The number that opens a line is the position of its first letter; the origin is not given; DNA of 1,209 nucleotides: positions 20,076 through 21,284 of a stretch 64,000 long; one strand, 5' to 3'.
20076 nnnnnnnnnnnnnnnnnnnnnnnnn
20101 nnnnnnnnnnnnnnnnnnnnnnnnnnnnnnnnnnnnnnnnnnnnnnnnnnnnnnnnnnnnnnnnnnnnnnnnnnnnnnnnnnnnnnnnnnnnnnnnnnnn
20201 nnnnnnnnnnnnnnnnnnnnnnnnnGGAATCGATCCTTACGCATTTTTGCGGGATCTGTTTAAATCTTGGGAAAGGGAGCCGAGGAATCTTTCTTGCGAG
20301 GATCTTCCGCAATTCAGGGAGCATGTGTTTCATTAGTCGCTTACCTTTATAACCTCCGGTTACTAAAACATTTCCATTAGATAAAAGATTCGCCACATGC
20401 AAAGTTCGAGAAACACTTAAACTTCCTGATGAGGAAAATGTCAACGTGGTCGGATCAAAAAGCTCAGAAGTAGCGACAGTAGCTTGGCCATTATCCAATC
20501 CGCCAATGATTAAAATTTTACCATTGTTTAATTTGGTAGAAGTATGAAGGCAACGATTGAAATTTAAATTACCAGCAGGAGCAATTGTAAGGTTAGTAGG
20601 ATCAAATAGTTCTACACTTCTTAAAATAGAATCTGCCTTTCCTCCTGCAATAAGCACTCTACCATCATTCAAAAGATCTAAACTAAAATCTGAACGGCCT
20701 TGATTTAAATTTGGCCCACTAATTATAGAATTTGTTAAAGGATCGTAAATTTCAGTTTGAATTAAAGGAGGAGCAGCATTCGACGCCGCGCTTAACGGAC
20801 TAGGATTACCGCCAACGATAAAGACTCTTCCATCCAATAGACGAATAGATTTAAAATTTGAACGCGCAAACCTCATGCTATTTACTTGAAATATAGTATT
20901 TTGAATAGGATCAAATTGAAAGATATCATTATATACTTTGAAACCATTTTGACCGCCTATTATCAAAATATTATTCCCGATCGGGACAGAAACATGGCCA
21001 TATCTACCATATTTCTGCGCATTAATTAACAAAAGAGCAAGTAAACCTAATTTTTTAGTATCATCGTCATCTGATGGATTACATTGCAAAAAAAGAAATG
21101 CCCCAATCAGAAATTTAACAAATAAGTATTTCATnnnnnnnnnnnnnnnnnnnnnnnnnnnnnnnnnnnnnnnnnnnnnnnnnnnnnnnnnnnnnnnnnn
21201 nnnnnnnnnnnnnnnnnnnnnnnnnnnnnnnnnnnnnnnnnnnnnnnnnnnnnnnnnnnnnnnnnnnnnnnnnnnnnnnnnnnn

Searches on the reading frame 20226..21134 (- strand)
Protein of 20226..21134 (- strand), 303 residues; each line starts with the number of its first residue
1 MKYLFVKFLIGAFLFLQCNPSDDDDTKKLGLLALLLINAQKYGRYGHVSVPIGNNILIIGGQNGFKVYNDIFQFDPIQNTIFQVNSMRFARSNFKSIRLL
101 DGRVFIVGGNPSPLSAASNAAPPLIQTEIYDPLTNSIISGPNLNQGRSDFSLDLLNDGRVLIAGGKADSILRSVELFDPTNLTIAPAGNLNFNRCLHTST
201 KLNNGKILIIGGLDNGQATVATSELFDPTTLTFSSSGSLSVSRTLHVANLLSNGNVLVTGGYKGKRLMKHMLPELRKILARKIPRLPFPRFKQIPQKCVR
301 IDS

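Call 65: search_protein_families(library=pfam, proteins=[window:20226-21134:-], max_evalue=0.001)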
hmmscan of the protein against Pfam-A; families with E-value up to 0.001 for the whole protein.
window:20226-21134:- (303 aa): 8 families
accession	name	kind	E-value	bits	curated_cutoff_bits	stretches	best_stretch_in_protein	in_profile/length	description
PF13418.12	Kelch_4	-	5.7e-22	77.8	21.6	2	44-80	2-40/49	Galactose oxidase, central domain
PF13964.12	Kelch_6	-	2.5e-20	72.2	25.3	1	44-91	2-50/50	Kelch motif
PF01344.31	Kelch_1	-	6.4e-18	64.4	20.1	1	44-80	2-38/46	Kelch motif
PF24681.1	Kelch_KLHDC2_KLHL20_DRC7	-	4.5e-14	52.7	50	1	42-212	49-221/221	KLHDC2/KLHL20/DRC7 Kelch-repeats domain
PF24981.1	Beta-prop_ATRN-LZTR1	-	1.8e-11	44.3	50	1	43-137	147-248/289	Attractin/LZTR1 beta-propeller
PF07646.21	Kelch_2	-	9.4e-11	41.6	21.3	0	194-235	2-43/48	Kelch motif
PF25210.1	Kelch_FKB95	-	1.4e-10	41.7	70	1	35-112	24-100/268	FKB95, Kelch-repeats domain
PF13415.12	Kelch_3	-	3.4e-07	30.7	22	0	53-87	1-36/48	Galactose oxidase, central domain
